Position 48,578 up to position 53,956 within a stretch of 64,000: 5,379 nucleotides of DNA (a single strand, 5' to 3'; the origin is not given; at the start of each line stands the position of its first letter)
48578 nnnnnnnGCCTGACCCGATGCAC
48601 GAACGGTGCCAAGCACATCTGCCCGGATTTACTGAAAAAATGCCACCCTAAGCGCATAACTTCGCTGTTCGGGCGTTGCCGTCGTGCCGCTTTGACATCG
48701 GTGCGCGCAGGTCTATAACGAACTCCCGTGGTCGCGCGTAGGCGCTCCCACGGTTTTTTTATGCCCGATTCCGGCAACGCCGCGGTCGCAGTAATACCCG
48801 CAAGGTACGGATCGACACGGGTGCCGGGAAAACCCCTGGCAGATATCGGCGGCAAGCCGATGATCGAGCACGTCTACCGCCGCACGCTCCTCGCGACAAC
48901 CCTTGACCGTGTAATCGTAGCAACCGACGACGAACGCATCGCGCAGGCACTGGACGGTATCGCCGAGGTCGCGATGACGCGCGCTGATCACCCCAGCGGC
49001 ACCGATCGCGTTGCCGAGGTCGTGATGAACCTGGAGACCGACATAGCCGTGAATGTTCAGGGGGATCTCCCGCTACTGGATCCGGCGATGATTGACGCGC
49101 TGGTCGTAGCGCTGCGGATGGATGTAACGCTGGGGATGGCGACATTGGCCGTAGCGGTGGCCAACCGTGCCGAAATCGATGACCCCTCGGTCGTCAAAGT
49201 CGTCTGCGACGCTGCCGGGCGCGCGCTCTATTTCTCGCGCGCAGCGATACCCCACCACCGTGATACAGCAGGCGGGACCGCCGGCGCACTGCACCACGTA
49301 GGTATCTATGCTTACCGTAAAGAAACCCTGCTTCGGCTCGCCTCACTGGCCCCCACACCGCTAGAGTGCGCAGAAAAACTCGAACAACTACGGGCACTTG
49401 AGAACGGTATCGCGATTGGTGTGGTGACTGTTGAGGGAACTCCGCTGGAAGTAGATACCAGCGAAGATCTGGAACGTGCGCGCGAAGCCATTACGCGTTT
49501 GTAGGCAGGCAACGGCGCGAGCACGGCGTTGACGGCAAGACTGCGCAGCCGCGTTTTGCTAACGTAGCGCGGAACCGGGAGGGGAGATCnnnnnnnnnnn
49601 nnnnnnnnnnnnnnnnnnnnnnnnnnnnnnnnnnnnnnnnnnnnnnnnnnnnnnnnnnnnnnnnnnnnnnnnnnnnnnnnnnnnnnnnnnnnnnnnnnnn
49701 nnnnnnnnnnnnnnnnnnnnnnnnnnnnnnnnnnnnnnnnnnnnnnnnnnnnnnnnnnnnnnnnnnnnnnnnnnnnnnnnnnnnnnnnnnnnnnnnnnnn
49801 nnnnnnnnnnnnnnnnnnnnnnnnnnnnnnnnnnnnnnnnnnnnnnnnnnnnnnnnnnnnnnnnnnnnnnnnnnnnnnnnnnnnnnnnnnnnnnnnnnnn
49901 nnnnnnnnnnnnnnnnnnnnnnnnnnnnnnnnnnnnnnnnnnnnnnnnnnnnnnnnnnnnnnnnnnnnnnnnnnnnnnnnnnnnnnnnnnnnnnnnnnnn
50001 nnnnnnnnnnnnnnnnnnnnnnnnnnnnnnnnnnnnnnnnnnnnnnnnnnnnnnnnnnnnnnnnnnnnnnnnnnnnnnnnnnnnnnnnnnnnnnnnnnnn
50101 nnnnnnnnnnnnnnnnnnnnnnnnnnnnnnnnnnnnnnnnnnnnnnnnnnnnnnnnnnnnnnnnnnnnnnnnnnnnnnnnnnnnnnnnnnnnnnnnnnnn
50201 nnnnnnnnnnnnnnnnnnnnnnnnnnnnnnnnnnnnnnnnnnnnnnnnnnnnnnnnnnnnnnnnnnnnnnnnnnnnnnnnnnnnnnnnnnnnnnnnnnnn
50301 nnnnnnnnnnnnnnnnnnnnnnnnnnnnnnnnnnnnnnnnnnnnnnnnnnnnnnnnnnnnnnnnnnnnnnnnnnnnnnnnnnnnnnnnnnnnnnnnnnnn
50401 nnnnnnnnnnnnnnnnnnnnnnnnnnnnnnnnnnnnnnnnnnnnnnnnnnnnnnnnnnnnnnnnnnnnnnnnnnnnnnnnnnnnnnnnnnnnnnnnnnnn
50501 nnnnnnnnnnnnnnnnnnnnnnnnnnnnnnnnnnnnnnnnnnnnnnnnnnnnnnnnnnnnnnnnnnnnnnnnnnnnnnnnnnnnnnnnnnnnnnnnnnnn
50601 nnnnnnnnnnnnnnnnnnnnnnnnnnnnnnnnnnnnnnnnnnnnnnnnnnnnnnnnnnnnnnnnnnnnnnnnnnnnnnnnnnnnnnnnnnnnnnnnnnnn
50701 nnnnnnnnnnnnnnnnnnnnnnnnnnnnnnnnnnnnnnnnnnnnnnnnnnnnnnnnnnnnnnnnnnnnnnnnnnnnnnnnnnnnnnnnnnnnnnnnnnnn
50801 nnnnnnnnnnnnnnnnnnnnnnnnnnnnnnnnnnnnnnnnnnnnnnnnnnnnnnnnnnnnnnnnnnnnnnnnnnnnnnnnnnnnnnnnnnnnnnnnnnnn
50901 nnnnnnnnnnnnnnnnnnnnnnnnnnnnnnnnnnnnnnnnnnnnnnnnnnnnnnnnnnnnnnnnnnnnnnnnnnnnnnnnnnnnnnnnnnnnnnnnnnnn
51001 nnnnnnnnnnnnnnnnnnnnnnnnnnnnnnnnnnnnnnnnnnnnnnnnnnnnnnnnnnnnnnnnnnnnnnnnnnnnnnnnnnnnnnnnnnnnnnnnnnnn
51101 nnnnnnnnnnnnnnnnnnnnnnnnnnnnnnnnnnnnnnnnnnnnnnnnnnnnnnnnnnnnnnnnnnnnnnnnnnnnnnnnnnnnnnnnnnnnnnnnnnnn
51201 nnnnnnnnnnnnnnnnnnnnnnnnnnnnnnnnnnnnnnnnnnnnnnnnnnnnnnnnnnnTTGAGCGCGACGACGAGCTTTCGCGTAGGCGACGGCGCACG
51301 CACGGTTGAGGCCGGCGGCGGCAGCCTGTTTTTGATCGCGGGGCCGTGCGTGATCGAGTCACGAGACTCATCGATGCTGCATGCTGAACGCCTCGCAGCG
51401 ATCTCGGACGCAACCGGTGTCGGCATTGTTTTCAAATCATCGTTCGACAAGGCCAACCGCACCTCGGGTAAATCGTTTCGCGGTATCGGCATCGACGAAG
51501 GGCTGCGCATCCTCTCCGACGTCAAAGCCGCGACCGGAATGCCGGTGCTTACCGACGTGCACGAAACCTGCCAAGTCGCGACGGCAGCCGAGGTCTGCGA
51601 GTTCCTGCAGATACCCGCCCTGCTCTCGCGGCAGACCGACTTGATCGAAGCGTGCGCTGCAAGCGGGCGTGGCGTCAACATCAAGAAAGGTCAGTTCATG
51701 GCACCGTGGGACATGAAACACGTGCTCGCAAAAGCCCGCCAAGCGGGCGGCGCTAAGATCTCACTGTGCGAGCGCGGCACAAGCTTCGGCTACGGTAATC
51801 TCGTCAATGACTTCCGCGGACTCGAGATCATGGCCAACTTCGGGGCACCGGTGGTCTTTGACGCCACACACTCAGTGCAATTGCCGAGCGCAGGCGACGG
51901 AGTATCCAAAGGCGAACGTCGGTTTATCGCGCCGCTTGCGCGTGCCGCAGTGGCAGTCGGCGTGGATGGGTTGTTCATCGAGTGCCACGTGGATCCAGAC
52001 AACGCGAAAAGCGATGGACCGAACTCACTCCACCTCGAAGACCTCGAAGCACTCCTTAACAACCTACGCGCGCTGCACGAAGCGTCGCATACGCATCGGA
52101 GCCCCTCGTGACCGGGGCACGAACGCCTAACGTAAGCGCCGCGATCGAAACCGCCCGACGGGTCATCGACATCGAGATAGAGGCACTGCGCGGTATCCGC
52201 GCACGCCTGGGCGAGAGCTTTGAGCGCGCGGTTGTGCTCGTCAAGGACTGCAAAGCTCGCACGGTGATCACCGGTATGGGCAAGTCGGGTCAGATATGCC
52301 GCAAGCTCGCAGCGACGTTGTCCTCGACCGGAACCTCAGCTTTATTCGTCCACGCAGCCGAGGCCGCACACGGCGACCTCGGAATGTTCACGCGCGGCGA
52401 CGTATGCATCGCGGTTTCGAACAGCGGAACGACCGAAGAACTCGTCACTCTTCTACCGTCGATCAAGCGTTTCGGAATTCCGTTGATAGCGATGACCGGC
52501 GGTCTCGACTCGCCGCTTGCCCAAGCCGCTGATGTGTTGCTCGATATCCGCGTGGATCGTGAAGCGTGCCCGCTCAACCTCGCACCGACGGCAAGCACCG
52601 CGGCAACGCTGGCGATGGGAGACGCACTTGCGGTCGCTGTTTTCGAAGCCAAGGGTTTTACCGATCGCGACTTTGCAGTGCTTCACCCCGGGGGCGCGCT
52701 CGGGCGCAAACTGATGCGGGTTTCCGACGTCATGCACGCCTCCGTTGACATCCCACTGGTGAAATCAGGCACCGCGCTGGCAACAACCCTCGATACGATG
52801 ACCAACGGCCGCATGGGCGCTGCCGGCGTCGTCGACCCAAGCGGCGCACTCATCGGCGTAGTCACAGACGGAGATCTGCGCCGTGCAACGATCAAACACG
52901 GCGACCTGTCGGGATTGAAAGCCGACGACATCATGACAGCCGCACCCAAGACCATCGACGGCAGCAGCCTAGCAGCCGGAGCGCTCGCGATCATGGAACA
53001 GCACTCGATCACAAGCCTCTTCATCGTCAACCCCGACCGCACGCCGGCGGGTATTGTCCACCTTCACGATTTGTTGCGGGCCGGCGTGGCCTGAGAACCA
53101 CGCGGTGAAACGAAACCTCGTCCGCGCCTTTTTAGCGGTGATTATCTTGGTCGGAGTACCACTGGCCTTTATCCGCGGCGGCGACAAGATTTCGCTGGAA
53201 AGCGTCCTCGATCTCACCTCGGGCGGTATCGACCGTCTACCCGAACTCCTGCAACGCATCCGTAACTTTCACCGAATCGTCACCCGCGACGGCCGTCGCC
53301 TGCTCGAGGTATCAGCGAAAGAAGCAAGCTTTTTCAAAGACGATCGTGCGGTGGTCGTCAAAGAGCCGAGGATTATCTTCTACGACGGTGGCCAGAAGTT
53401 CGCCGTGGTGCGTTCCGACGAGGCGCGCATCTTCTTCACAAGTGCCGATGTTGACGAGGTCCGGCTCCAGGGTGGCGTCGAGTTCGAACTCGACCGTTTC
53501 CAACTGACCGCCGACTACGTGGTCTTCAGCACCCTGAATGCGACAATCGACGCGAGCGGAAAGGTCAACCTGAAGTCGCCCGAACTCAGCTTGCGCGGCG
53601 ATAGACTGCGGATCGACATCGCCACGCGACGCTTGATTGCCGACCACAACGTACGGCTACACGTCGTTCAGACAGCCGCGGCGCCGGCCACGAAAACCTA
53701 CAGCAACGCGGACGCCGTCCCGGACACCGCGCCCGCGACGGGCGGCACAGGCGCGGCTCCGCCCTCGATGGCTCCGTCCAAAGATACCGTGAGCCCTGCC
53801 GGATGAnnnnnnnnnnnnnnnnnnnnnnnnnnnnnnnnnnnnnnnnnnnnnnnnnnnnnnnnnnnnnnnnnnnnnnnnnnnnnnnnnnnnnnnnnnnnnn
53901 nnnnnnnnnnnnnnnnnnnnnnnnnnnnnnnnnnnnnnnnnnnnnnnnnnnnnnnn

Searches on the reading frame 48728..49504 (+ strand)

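Call 16: search_protein_families(library=pfam, proteins=[window:48728-49504:+], max_evalue=0.001)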
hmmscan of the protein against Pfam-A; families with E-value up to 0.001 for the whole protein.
window:48728-49504:+ (258 aa): 2 families
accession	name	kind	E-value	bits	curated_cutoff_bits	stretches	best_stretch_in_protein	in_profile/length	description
PF02348.25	CTP_transf_3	-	1.6e-58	198.5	22.6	1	20-229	1-216/217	Cytidylyltransferase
PF12804.13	NTP_transf_3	-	2.1e-09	38.2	27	1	34-132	15-114/160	MobA-like NTP transferase domain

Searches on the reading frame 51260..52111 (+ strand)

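Call 16: search_protein_families(library=pfam, proteins=[window:51260-52111:+], max_evalue=0.001)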
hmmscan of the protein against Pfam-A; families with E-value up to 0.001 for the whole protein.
window:51260-52111:+ (283 aa): 1 family
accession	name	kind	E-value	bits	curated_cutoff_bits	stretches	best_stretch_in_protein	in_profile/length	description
PF00793.26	DAHP_synth_1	-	3.1e-67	226.8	25.5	1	15-273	9-265/270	DAHP synthetase I family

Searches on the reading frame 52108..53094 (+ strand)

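Call 16: search_protein_families(library=pfam, proteins=[window:52108-53094:+], max_evalue=0.001)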
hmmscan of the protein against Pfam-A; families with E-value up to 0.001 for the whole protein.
window:52108-53094:+ (328 aa): 3 families
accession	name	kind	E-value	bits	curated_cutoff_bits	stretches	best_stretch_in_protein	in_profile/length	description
PF01380.27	SIS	-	1.3e-27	96.7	25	1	49-177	5-131/131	SIS domain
PF00571.33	CBS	-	5.3e-16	59.1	24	2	273-325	2-54/57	CBS domain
PF13580.11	SIS_2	-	0.00021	21.8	27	0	94-131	101-138/138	SIS domain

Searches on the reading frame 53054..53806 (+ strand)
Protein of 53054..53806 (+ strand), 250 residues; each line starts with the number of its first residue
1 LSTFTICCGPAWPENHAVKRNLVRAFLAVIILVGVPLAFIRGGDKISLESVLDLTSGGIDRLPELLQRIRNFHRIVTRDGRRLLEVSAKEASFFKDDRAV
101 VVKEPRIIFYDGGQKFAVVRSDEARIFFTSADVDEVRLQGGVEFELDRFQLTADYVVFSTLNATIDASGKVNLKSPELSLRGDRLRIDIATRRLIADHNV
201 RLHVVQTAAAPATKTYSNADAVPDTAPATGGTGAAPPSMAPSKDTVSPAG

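Call 16: search_protein_families(library=pfam, proteins=[window:53054-53806:+], max_evalue=0.001)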
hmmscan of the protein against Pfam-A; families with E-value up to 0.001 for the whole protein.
window:53054-53806:+ (250 aa): 2 families
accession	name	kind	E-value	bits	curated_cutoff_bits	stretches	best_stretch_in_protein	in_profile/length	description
PF06835.18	LptC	-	4.5e-07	30.1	21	1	70-196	37-166/175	Lipopolysaccharide-assembly, LptC-related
PF13100.11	OstA_2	-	0.00011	22.3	21.2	1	115-205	3-93/158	OstA-like protein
